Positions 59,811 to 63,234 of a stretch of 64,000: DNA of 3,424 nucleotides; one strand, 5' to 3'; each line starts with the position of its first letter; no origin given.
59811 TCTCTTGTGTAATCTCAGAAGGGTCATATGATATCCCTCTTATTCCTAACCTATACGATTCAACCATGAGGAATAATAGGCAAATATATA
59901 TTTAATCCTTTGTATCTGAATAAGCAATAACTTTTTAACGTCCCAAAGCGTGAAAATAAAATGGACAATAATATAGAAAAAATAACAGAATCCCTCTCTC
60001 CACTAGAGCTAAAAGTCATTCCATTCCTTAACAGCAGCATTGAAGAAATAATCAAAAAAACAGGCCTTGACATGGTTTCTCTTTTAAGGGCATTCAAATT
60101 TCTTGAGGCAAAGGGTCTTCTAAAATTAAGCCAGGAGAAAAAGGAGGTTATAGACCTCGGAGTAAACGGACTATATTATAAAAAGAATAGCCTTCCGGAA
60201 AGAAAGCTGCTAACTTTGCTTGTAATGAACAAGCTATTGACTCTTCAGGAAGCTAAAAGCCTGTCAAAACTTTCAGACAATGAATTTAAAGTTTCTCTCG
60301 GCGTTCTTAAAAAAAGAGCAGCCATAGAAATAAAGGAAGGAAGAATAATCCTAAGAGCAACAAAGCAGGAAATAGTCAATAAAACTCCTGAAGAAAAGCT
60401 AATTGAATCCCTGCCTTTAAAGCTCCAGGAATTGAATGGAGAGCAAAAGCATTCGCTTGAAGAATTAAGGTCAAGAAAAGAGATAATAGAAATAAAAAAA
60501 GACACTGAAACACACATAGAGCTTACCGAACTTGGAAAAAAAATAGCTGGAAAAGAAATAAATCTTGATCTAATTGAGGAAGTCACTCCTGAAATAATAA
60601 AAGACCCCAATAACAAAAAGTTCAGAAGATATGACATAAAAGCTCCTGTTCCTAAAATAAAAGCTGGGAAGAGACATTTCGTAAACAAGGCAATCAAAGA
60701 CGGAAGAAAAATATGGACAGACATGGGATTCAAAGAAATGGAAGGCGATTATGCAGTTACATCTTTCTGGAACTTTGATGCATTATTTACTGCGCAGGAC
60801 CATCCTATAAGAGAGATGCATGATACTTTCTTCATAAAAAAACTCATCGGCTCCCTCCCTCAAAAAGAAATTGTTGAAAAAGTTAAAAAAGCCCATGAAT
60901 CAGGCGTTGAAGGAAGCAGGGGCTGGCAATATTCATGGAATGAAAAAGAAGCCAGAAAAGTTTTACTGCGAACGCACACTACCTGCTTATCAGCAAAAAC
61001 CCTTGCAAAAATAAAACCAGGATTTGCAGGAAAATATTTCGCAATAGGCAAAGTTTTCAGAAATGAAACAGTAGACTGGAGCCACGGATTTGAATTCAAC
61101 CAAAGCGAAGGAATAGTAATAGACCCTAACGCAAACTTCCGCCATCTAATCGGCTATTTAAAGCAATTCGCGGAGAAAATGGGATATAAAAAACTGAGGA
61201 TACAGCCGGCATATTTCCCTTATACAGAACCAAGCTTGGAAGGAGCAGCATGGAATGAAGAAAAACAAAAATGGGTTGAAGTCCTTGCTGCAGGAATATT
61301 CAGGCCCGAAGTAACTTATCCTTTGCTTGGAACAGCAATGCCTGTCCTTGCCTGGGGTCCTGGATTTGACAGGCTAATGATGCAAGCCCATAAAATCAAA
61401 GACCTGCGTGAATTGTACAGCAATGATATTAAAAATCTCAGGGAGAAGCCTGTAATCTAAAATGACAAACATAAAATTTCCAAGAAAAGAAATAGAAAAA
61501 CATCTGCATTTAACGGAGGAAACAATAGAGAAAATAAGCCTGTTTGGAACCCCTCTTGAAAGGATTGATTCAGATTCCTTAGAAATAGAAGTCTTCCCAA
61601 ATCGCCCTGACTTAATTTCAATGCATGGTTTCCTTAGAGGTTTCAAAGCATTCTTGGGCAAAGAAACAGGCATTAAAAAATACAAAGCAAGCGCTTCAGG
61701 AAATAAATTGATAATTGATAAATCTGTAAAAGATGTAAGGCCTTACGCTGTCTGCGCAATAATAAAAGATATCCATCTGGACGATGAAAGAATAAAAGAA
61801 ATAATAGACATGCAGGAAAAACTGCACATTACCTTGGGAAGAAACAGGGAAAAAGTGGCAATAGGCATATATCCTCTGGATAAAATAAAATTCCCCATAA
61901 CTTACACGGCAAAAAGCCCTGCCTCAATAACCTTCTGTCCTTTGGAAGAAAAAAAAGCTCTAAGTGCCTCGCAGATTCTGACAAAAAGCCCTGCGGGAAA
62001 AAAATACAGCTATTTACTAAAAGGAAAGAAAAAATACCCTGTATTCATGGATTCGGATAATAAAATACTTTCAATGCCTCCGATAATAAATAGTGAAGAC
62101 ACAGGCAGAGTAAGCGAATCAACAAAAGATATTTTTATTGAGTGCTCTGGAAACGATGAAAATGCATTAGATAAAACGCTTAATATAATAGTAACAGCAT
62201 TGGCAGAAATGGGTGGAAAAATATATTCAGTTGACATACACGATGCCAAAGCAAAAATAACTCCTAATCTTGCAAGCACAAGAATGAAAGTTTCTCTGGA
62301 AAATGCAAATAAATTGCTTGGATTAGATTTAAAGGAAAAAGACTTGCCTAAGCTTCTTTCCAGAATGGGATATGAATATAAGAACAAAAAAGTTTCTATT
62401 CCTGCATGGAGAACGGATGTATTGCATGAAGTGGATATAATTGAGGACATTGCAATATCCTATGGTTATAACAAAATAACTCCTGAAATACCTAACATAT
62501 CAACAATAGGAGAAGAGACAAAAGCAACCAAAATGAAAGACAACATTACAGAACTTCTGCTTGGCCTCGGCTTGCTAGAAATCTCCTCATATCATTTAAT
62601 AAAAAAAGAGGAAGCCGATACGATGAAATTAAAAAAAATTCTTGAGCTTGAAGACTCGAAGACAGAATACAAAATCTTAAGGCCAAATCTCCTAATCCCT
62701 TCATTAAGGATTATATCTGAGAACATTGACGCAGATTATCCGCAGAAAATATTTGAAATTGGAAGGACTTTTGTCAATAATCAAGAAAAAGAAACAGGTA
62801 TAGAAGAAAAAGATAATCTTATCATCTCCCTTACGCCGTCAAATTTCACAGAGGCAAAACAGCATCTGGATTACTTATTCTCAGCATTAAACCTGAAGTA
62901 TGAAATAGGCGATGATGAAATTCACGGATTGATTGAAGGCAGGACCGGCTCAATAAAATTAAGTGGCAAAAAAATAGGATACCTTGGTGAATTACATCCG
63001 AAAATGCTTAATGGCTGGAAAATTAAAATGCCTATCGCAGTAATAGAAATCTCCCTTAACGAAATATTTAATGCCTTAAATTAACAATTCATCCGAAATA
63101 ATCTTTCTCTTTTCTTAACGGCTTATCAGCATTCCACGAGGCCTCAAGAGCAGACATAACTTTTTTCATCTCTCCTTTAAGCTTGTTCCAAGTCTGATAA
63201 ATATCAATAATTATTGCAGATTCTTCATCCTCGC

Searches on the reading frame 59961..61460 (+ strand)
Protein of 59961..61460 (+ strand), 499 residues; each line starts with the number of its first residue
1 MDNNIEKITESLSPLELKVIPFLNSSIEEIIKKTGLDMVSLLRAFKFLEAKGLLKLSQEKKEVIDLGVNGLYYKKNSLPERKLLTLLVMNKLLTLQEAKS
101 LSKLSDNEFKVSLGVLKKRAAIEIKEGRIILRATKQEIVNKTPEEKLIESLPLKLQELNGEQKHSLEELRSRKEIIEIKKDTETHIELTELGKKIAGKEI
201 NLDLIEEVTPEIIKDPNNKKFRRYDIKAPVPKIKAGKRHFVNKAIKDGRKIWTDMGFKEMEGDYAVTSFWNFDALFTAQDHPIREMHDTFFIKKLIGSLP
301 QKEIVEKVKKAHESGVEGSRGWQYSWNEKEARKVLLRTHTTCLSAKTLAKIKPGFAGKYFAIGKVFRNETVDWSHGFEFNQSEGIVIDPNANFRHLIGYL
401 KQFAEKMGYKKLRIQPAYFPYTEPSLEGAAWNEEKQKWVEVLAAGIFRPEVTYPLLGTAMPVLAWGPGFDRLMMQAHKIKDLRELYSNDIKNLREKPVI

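Call 40: search_protein_families(library=pfam, proteins=[window:59961-61460:+], max_evalue=0.001)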
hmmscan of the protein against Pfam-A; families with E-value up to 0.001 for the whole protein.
window:59961-61460:+ (499 aa): 2 families
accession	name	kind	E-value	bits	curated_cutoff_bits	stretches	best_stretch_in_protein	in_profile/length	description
PF01409.25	tRNA-synt_2d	-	9.8e-76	254.9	19.8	1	224-495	2-245/246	tRNA synthetases class II core domain (F)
PF00152.25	tRNA-synt_2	-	0.00029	20.4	25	0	357-383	92-118/308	tRNA synthetases class II (D, K and N)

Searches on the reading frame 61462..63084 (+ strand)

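Call 40: search_protein_families(library=pfam, proteins=[window:61462-63084:+], max_evalue=0.001)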
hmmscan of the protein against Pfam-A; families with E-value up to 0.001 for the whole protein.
window:61462-63084:+ (540 aa): 3 families
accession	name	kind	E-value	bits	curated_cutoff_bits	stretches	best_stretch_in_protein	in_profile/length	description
PF17759.6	tRNA_synthFbeta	-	2.9e-33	115.6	22.4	1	339-532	1-214/214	Phenylalanyl tRNA synthetase beta chain CLM domain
PF03484.21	B5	-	6.2e-20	71.6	28.6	1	275-336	1-67/67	tRNA synthetase B5 domain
PF03483.22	B3_4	-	1e-08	35.4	29.3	1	111-238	35-134/174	B3/4 domain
